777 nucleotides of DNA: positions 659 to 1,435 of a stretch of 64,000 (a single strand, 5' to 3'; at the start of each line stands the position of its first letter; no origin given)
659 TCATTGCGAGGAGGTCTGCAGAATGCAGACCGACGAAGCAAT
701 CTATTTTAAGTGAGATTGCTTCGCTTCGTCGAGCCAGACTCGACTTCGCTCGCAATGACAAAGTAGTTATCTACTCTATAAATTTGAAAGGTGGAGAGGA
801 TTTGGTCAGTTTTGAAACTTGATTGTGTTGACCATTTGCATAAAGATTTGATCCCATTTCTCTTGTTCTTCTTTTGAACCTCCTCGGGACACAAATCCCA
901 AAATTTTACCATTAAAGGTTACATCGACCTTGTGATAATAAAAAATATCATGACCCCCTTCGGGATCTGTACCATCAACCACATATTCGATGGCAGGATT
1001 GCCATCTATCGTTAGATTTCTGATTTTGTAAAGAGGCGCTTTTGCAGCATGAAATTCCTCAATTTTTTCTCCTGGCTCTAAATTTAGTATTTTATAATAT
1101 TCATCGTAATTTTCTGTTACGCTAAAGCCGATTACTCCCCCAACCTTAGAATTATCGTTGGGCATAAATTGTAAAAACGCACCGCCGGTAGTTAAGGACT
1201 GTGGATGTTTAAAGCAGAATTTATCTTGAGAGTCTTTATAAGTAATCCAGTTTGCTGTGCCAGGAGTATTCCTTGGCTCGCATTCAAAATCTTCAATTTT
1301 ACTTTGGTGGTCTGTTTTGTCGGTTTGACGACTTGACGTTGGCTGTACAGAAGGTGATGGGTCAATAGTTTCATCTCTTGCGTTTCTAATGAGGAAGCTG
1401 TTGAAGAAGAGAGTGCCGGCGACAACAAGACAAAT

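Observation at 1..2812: Three-member family of membrane-anchored proteins with identical N-termini and divergent C-termini, carrying a duplicated 5' region and a fossil doc tail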

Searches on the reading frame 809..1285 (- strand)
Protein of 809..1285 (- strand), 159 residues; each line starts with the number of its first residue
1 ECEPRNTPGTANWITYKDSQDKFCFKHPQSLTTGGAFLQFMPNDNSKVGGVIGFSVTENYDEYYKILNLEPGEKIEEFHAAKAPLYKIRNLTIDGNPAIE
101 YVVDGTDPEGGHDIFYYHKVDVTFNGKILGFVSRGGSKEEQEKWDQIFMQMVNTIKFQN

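Call 57: search_protein_families(library=pfam, alignment_id=A5, max_evalue=0.01)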
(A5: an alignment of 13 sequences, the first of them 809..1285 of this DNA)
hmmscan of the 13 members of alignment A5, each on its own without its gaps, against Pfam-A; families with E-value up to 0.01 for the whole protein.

A. member 1, window:809-1285:- (159 aa): 0 families

B. families by the number of members that match (of 13 scanned): 2 families
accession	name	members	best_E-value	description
PF18933.6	PsbP_2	7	5.2e-08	PsbP-like protein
PF01789.22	PsbP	1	2.1e-06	PsbP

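Call 58: search_solved_structures(query=A5, max_evalue=1)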
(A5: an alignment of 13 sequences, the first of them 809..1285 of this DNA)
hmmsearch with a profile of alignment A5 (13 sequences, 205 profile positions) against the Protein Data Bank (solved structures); distinct sequences matched with E-value up to 1: 1.
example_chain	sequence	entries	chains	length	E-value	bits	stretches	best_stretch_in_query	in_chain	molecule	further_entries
7eu3_1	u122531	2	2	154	0.6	13.4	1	58-189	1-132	Photosynthetic NDH subunit of subcomplex L1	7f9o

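Call 62: predict_structure(alignment_id=A5)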
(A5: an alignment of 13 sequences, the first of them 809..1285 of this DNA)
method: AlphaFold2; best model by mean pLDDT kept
length: 159 residues; sequences in the alignment: 13
mean_pLDDT: 83.9   pTM: 0.79
mean pLDDT of the five models: 83.9, 83.6, 80.4, 79.9, 79.0
residues with pLDDT >= 90: 73; 70-90: 56; 50-70: 30; < 50: 0
segments of 3 or more residues with pLDDT < 50: none
pLDDT, mean of each block of 10 residues (from residue 1): 89 92 92 68 57 85 88 81 85 95 75 75 93 85 90 93
secondary structure, 60 per line:
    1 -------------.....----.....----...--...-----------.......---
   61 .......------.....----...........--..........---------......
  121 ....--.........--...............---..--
elements in order: E14-18 E23-27 E32-34 E37-39 E51-57 H61-67 E74-78 E83-93 E96-105 E115-124 E127-135 H138-152

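Call 66: fold_search(model_id=the predicted structure, library=pdb)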
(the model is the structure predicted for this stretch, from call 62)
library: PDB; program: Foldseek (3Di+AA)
matches with E <= 10: 1253; with E <= 0.001: 19
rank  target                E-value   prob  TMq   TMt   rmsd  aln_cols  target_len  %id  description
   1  9gnw_P                3.7e-06  1.00  0.55  0.48   8.7       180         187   12  Universal PSII assembly intermediate (released 2025-09-17)
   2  2xb3                  4.4e-06  1.00  0.56  0.57   7.2       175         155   13  The Structure of Cyanobacterial PsbP (released 2010-08-25)
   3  4rti                  7.2e-06  1.00  0.59  0.54   7.3       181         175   10  The crystal structure of PsbP from Spinacia oleracea (released 2015-03-11)
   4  8z9d_P                1.0e-05  1.00  0.56  0.49   8.8       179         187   10  cryo-EM structure of PSII-LHCII megacomplex from spinach (released 2024-11-13)
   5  9i4t_P                1.5e-05  1.00  0.56  0.53   7.5       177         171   14  Photosystem II from Arabidopsis thaliana (released 2026-03-25)
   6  4rth_A                3.4e-05  1.00  0.55  0.53   6.9       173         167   14  The crystal structure of PsbP from Zea mays (released 2015-03-11)
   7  7pi0_P                3.4e-05  1.00  0.53  0.47   8.7       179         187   12  Unstacked compact Dunaliella PSII (released 2022-08-17)
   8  5xnl_P                3.6e-05  1.00  0.55  0.49   8.4       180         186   12  Structure of stacked C2S2M2-type PSII-LHCII supercomplex from Pisum sativum (released 2017-09-20)
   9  2lnj_MODEL_1_A        3.8e-05  1.00  0.53  0.50   7.7       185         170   14  Solution Structure of Cyanobacterial PsbP (CyanoP) from Synechocystis sp. PCC 6803 (released 2012-06-06)
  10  8bd3_F1               4.0e-05  1.00  0.56  0.49   8.4       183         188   11  Cryo-EM structure of the Photosystem II - LHCII supercomplex from Chlorella ohadi (released 2023-08-09)
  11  6kac_P                5.6e-05  1.00  0.56  0.49   8.3       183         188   10  Cryo-EM structure of the C2S2-type PSII-LHCII supercomplex from Chlamydomonas reihardtii (released 2019-10-23)
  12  4rth_B                5.6e-05  1.00  0.53  0.51   7.6       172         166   13  The crystal structure of PsbP from Zea mays (released 2015-03-11)
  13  9grx_0                6.6e-05  1.00  0.61  0.62   6.3       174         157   10  NDH-PSI-LHCI supercomplex from S. oleracea (released 2025-02-12)
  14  2vu4                  9.7e-05  1.00  0.57  0.60   5.7       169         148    9  Structure of PsbP protein from Spinacia oleracea at 1.98 A resolution (released 2009-07-21)
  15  3jcu_P                1.1e-04  1.00  0.57  0.54   7.3       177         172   12  Cryo-EM structure of spinach PSII-LHCII supercomplex at 3.2 Angstrom resolution (released 2016-05-25)
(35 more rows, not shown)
